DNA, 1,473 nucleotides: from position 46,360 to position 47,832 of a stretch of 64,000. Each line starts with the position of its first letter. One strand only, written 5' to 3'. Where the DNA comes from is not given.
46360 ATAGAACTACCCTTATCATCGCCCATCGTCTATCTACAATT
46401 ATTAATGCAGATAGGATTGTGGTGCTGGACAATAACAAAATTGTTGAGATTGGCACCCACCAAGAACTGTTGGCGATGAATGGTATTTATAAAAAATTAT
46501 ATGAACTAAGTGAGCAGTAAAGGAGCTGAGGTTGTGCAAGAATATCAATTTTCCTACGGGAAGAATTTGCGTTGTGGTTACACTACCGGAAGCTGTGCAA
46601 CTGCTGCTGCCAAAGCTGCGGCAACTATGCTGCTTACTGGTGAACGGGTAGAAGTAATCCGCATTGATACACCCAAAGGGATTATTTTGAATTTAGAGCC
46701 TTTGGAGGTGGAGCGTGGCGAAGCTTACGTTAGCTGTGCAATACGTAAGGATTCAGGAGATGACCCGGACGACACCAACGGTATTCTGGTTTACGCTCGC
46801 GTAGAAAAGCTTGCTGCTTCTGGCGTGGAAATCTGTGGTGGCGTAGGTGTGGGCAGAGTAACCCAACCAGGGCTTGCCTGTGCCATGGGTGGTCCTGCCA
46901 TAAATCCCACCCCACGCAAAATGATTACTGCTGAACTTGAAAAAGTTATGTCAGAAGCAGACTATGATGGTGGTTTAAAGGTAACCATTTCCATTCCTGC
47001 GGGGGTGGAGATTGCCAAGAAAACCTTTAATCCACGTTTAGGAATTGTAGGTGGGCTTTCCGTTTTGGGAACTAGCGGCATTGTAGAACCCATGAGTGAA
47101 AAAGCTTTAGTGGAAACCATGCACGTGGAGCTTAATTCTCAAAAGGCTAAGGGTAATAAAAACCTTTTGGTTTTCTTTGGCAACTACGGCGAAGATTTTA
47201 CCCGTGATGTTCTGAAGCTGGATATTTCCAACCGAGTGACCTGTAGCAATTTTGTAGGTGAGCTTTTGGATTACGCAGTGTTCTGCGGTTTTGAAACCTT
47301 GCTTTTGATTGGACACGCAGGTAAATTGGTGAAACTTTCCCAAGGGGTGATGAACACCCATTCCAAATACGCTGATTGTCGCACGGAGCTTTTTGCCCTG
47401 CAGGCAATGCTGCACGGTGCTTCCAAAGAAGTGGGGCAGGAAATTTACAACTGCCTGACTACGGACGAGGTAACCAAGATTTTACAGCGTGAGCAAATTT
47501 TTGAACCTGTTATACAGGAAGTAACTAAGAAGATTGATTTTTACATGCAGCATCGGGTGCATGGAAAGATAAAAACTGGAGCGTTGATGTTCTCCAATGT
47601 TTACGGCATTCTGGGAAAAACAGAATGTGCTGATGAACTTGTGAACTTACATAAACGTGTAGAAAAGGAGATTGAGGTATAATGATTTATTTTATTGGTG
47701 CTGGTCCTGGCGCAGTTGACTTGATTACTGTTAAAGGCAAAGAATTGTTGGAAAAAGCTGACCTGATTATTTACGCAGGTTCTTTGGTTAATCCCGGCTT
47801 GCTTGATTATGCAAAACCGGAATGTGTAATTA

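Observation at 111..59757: Eleven copies of one MerR-type promoter (exact 19-bp spacer with an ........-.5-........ dyad) link the window into a single putative regulon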

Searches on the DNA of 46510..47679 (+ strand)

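Call 53: search_rna_families(sources=[L193, L195], threshold=gathering)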
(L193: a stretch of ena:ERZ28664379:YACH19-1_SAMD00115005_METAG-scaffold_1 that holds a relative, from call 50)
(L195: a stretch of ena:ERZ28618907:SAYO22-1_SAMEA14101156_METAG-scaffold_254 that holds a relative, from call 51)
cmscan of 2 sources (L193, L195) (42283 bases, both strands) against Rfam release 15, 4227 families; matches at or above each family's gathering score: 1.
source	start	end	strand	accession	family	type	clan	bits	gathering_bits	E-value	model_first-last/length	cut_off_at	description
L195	7539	7891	+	RF00010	RNaseP_bact_a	Gene; ribozyme;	CL00002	308.9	100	2.3e-100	1-367/367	no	Bacterial RNase P class A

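Call 54: search_rna_families(source=L193, start=9500, end=10050, threshold=evalue, max_evalue=1, show_alignments=1)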
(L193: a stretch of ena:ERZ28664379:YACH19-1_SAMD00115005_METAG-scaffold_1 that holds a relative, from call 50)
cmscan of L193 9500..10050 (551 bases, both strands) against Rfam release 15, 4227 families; matches with E-value up to 1: 4.
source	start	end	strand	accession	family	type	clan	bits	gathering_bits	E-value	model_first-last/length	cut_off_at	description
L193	9901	9926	+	RF01355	CRISPR-DR26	Gene; CRISPR;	-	20.9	39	0.49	1-25/25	no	CRISPR RNA direct repeat element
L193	9616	9667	-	RF03995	mir-7957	Gene; miRNA;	-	20.6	76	0.3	1-59/59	no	mir-7957 microRNA precursor family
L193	9770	9822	+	RF01482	AdoCbl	Cis-reg; riboswitch;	CL00101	18.9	50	0.53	32-89/149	no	AdoCbl (Cobalamin/B12) riboswitch aptamer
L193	9507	9561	+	RF01932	bxd_4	Gene; lncRNA;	-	18.1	40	0.79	1-106/106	no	Bithoraxoid conserved region 4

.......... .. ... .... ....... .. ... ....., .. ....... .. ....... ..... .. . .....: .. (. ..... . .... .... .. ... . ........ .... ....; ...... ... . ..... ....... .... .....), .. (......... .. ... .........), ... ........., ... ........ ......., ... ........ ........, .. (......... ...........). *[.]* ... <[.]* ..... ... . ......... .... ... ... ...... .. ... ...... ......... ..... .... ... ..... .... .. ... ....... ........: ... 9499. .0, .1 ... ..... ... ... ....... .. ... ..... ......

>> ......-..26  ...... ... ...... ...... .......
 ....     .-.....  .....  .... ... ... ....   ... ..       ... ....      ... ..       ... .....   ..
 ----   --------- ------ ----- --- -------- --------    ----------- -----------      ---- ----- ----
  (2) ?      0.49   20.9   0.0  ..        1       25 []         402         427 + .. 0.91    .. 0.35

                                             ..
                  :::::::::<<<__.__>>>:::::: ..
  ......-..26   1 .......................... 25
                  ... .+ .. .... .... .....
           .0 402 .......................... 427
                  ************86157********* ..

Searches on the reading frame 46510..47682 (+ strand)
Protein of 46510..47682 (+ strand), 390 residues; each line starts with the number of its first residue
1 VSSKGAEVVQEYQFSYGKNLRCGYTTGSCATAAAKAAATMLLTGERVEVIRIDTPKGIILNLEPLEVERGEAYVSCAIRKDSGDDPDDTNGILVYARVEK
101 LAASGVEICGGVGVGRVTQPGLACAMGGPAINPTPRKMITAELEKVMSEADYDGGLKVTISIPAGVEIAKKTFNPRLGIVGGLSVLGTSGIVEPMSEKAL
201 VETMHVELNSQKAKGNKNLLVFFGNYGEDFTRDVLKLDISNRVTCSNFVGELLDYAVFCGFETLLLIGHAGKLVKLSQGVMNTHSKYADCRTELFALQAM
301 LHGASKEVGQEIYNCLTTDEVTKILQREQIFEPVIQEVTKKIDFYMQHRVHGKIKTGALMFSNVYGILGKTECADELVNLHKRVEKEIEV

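Call 13: search_protein_families(library=ncbifam, proteins=[window:46510-47682:+], max_evalue=1e-10)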
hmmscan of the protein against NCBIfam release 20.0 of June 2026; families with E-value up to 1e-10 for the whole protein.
window:46510-47682:+ (390 aa): 5 families
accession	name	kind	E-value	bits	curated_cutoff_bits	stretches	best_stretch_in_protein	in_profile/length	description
TIGR00312.2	cbiD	equivalog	1.5e-123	412.4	200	1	20-368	1-345/346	cobalt-precorrin-5B (C(1))-methyltransferase CbiD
NF000849.0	PRK00075.1-1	equivalog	7.5e-93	311.6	348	1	17-364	9-354/366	cobalt-precorrin-5B (C(1))-methyltransferase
NF000856.0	PRK00075.2-5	equivalog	1.3e-38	132.9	343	1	15-205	36-217/334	cobalt-precorrin-5B (C(1))-methyltransferase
NF000855.0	PRK00075.2-4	equivalog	7.3e-34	117.1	399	1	15-202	38-216/339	cobalt-precorrin-5B (C(1))-methyltransferase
NF000853.0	PRK00075.2-2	equivalog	4.7e-25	88.4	346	1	17-204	41-207/307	cobalt-precorrin-5B (C(1))-methyltransferase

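Call 49: find_homologous_proteins(query=window:46510-47679:+, max_evalue=1e-60)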
Query window:46510-47679:+ (390 aa): 7988 proteins with E <= 1e-60 among 8000 candidates; the best 120 are listed.
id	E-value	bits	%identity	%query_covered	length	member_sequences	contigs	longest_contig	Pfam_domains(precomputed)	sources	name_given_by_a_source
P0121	3.3e-251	851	100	98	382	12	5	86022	PF01888.23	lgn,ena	-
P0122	2.9e-230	782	92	98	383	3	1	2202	PF01888.23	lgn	-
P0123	3.3e-226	768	89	98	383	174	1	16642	PF01888.23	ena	-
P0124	4.7e-225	765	91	96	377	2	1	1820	PF01888.23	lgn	-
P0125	1.2e-223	760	88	98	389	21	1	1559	PF01888.23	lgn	-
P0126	9.3e-222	754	90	97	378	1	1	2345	PF01888.23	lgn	-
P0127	5.3e-217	738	84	98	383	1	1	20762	PF01888.23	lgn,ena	-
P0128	7.7e-217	738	83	99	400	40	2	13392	PF01888.23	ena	-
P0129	1.2e-216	737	83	100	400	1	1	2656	PF01888.23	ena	-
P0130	1.2e-216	737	83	100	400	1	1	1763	PF01888.23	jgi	jgi:cobalt-precorrin-5B (C1)-methyltransferase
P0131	1.5e-216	737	83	100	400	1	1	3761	PF01888.23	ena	-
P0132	1.7e-216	736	83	100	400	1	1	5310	PF01888.23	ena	-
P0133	2.0e-216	736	84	98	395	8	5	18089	PF01888.23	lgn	-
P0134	2.6e-216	736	83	99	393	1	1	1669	PF01888.23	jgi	jgi:cobalt-precorrin-5B (C1)-methyltransferase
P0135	3.6e-216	735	85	97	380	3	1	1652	PF01888.23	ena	-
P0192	8.3e-209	711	81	98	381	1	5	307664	PF01888.23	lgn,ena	-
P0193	1.0e-208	711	83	96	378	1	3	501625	PF01888.23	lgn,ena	-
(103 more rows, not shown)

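Call 50: find_encoding_contigs(protein=P0193, flank=10000, max_places=2)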
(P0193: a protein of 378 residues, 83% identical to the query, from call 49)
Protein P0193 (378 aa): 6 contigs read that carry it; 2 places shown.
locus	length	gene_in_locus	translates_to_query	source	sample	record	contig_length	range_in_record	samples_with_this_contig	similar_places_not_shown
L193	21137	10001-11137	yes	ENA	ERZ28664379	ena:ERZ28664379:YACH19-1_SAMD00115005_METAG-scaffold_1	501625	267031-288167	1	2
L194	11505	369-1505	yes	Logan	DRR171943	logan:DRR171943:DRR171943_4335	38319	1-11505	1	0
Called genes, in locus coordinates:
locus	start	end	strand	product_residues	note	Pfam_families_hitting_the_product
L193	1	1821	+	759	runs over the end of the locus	PF01315:Ald_Xan_dh_C, PF02738:MoCoBD_1, PF20256:MoCoBD_2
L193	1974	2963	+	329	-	PF04055:Radical_SAM, PF13353:Fer4_12 (weak), PF06463:Mob_synth_C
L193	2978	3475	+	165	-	PF01967:MoaC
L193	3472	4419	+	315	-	PF03473:MOSC, PF00994:MoCF_biosynth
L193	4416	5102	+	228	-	PF00528:BPD_transp_1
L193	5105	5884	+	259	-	PF01547:SBP_bac_1, PF13531:SBP_bac_11, PF12974:Phosphonate-bd (weak)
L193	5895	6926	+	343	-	PF00994:MoCF_biosynth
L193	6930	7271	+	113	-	PF00126:HTH_1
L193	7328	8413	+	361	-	PF13088:BNR_2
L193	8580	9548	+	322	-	PF03401:TctC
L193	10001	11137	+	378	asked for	PF01888:CbiD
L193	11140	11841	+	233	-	PF00590:TP_methylase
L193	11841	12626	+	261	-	PF00590:TP_methylase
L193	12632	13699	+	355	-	PF11760:CbiG_N, PF11761:CbiG_mid (weak), PF01890:CbiG_C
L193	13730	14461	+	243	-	PF00590:TP_methylase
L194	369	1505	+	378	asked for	PF01888:CbiD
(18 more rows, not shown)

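Call 51: find_encoding_contigs(protein=P0192, flank=10000, max_places=2)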
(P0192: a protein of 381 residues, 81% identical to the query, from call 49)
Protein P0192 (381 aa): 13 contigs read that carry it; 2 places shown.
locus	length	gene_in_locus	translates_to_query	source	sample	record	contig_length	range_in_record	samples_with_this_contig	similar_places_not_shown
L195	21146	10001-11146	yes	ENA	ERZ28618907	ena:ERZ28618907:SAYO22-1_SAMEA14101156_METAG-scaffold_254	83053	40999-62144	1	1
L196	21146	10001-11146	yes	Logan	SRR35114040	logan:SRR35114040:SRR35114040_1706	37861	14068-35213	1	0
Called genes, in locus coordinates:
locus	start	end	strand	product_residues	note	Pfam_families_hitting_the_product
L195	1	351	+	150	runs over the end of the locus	PF01252:Peptidase_A8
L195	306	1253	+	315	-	PF00849:PseudoU_synth_2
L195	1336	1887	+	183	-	PF00156:Pribosyltran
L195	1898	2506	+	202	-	PF02589:LUD_dom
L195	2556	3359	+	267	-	PF01048:PNP_UDP_1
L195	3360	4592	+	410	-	PF01676:Metalloenzyme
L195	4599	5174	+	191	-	-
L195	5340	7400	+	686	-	PF00009:GTP_EFTU, PF01926:MMR_HSR1 (weak), PF22042:EF-G_D2, PF03144:GTP_EFTU_D2, PF14492:EFG_III, PF03764:EFG_IV, PF00679:EFG_C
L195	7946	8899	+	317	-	PF00535:Glycos_transf_2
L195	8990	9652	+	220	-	PF01471:PG_binding_1, PF09374:PG_binding_3 (faint), PF00877:NLPC_P60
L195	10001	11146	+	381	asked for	PF01888:CbiD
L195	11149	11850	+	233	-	PF00590:TP_methylase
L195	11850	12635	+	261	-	PF00590:TP_methylase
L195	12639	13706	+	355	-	PF11760:CbiG_N, PF01890:CbiG_C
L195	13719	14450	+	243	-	PF00590:TP_methylase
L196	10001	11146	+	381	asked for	PF01888:CbiD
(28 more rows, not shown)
